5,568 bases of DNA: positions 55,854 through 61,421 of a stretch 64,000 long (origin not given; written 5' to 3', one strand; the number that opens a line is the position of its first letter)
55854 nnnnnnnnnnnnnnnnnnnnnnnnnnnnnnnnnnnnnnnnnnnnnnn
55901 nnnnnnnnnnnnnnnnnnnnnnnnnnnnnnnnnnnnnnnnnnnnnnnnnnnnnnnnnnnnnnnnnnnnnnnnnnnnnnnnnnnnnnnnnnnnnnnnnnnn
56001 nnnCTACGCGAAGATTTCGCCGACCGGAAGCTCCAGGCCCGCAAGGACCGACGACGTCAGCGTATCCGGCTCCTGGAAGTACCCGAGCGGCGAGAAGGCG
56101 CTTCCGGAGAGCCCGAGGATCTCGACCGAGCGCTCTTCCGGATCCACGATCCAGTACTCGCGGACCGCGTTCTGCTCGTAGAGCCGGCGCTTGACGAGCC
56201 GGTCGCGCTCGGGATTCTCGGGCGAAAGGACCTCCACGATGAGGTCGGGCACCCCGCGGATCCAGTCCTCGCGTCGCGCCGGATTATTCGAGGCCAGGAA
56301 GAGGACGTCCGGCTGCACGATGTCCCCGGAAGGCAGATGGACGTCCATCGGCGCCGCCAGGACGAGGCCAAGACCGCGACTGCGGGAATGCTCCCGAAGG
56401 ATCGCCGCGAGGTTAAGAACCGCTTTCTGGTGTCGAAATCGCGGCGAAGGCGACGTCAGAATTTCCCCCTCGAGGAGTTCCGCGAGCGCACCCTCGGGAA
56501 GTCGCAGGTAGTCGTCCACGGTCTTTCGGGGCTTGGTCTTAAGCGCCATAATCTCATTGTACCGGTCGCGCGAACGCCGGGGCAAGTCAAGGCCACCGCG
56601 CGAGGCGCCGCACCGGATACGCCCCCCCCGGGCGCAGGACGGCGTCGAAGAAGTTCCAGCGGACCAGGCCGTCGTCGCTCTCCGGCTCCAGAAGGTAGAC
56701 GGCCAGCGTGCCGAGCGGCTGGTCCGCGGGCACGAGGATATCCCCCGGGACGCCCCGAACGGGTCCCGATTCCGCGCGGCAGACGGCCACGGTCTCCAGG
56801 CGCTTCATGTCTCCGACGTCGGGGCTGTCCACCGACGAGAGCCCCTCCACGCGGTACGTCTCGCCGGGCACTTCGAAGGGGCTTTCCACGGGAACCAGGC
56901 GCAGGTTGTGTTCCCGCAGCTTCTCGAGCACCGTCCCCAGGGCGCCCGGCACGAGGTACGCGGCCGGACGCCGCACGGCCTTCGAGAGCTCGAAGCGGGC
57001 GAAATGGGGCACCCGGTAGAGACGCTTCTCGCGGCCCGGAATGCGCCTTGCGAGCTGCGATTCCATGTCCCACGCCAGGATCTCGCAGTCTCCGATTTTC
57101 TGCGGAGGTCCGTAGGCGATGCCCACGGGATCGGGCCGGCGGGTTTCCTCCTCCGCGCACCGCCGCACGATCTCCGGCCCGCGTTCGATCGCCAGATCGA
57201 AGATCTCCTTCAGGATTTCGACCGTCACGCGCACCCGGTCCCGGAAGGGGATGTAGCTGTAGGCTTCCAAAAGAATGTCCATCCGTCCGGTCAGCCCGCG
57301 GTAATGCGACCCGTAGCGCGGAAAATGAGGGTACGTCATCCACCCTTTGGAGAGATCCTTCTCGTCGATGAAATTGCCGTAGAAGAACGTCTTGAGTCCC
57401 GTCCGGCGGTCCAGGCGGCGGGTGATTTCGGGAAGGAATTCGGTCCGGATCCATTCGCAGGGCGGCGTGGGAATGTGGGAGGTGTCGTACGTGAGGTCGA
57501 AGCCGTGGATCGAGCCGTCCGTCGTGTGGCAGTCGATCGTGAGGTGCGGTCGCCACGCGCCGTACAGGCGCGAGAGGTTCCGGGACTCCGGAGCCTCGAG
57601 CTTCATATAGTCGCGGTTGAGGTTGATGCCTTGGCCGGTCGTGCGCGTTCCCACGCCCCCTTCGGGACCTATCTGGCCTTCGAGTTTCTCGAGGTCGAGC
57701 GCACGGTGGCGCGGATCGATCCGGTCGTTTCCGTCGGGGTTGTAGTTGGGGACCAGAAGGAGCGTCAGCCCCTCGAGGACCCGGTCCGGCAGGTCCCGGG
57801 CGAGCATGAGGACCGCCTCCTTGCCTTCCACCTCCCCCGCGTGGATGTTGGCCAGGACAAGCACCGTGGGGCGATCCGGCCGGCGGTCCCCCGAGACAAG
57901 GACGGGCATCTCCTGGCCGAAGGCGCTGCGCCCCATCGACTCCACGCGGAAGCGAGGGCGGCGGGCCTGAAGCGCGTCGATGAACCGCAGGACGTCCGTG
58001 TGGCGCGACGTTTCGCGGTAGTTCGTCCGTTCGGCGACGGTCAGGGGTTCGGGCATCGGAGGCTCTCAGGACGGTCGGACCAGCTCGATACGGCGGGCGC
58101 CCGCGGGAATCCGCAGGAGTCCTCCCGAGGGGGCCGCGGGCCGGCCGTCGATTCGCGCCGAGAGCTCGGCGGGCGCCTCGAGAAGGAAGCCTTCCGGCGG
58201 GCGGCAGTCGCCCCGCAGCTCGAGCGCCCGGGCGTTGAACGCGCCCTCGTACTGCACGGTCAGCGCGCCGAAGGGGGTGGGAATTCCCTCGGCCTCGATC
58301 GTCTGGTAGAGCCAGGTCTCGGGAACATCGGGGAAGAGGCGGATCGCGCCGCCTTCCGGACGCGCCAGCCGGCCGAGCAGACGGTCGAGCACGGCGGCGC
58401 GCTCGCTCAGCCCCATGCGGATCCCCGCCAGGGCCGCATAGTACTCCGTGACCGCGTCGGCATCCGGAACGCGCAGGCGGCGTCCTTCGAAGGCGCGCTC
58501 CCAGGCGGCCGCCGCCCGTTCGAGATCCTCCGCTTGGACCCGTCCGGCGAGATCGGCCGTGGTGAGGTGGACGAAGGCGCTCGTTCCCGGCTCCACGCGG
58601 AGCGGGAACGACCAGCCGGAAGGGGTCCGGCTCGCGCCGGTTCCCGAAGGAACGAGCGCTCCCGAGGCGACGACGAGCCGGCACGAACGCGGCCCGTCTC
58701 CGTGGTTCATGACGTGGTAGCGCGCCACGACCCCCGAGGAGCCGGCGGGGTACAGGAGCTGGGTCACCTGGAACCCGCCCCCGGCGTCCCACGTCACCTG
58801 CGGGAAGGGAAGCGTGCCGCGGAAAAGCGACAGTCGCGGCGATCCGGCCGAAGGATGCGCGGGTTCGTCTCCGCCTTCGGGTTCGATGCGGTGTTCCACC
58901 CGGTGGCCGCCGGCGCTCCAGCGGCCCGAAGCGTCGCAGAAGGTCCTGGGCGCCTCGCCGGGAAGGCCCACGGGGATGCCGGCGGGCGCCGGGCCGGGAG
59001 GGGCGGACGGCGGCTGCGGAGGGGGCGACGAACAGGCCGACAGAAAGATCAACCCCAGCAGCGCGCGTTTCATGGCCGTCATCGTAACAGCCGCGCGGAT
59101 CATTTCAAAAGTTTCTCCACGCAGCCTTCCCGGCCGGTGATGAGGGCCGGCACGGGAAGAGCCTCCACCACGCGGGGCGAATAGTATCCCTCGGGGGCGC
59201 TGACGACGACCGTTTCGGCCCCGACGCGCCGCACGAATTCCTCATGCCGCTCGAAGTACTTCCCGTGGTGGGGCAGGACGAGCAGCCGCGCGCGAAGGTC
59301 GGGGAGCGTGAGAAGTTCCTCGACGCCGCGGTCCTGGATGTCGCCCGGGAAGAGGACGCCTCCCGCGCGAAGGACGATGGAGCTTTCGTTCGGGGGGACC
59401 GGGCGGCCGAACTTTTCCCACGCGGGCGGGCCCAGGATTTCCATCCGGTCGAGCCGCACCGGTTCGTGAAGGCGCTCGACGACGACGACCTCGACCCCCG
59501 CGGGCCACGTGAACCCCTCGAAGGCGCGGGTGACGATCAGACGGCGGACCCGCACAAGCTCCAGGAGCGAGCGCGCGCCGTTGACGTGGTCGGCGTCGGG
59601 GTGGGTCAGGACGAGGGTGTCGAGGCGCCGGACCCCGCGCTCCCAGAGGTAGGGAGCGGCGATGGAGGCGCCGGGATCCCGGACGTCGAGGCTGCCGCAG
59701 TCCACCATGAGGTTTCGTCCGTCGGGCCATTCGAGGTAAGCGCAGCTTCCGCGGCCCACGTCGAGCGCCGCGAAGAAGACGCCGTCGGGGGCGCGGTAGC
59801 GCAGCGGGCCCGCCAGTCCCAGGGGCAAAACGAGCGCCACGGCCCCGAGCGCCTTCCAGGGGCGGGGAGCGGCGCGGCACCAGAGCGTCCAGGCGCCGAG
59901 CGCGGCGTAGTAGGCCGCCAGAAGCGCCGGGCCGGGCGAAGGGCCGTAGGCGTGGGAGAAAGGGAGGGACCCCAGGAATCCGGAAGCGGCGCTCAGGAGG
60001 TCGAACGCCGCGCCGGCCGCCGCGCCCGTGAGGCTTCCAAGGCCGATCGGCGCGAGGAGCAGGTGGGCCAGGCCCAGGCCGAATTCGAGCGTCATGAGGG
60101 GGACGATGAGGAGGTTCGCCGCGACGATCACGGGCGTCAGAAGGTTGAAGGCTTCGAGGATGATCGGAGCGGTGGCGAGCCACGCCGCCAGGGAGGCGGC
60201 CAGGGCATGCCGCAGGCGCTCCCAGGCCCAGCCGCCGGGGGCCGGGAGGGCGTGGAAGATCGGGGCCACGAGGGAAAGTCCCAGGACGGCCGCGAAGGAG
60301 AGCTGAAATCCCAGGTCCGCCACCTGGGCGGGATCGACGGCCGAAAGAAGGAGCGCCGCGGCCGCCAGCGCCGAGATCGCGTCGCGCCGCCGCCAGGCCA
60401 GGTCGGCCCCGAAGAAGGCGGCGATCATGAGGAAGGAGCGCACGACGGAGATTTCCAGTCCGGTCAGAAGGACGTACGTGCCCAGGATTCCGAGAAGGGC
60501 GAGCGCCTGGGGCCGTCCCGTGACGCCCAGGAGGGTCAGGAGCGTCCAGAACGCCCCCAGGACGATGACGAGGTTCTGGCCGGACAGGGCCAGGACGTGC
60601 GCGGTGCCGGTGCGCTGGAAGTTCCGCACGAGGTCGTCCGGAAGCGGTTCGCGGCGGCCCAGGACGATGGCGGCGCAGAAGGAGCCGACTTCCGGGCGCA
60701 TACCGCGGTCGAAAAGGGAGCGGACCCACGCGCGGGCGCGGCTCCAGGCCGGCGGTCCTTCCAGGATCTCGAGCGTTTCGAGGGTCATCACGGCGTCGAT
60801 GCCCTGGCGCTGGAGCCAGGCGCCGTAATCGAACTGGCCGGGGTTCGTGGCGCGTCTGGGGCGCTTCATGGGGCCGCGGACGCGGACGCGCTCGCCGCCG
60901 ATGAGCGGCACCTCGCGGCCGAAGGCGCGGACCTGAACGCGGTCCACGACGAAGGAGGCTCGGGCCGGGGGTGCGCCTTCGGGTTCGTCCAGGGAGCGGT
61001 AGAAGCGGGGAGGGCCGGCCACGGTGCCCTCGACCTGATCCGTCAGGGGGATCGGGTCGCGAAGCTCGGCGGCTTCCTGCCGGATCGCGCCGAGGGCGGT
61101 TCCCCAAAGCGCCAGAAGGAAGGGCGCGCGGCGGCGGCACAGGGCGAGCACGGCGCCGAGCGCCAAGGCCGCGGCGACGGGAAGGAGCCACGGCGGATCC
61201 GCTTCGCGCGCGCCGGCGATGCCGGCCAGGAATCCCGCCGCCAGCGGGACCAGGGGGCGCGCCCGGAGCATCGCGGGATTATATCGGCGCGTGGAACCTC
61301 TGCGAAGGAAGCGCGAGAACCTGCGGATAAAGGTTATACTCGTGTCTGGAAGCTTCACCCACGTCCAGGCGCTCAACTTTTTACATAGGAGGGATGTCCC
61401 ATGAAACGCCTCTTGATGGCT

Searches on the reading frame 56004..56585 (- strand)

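Call 9: search_protein_families(library=pfam, proteins=[window:56004-56585:-], max_evalue=0.01)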
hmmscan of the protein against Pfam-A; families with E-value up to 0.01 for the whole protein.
window:56004-56585:- (193 aa): 1 family
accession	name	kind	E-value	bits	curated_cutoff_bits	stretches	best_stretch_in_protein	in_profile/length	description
PF05685.18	Uma2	-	7e-36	123.7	27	1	23-188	1-171/172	Putative restriction endonuclease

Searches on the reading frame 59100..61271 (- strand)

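Call 8: search_protein_families(library=pfam, proteins=[window:59100-61271:-], max_evalue=0.01)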
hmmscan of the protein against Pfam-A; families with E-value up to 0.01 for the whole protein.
window:59100-61271:- (723 aa): 4 families
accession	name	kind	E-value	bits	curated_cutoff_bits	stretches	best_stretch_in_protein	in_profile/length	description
PF03772.21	Competence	-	1.3e-50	172.7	23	1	202-465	1-267/270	Competence protein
PF13567.11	DUF4131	-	8.9e-18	65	31.6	1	27-166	4-161/165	Domain of unknown function (DUF4131)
PF00753.33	Lactamase_B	-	6.9e-11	42.9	22.7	1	505-662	3-164/196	Metallo-beta-lactamase superfamily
PF12706.13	Lactamase_B_2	-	0.0001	22.4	27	1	519-578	1-60/200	Beta-lactamase superfamily domain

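Call 57: search_protein_families(library=ncbifam, proteins=[window:59100-61271:-], max_evalue=0.01)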
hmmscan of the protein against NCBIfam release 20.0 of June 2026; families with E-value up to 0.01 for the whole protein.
window:59100-61271:- (723 aa): 6 families
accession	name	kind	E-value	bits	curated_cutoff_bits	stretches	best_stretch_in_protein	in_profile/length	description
TIGR00361.1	ComEC_Rec2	equivalog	3.5e-44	151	190.05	1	128-692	64-632/663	DNA internalization-related competence protein ComEC/Rec2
TIGR00360.1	ComEC_N-term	subfamily_domain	2.1e-23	83.5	36.5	1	223-395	1-166/171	ComEC/Rec2-related protein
NF008580.0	PRK11539.1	equivalog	5.7e-16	58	969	1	200-692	204-691/758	ComEC family protein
NF049846.1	blaAHM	exception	7.4e-11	41.5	590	1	502-580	67-140/304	AHM family subclass B3-like metallo-beta-lactamase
NF045979.1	ComEC_MAG0480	equivalog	2.9e-10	39.5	150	1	197-395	197-388/461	MAG0480 family ComEC-like protein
NF058524.1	6A-MBL_enzyme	equivalog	0.00049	19.3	220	1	505-572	4-79/346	anti-phage 6A-MBL system MBL-fold protein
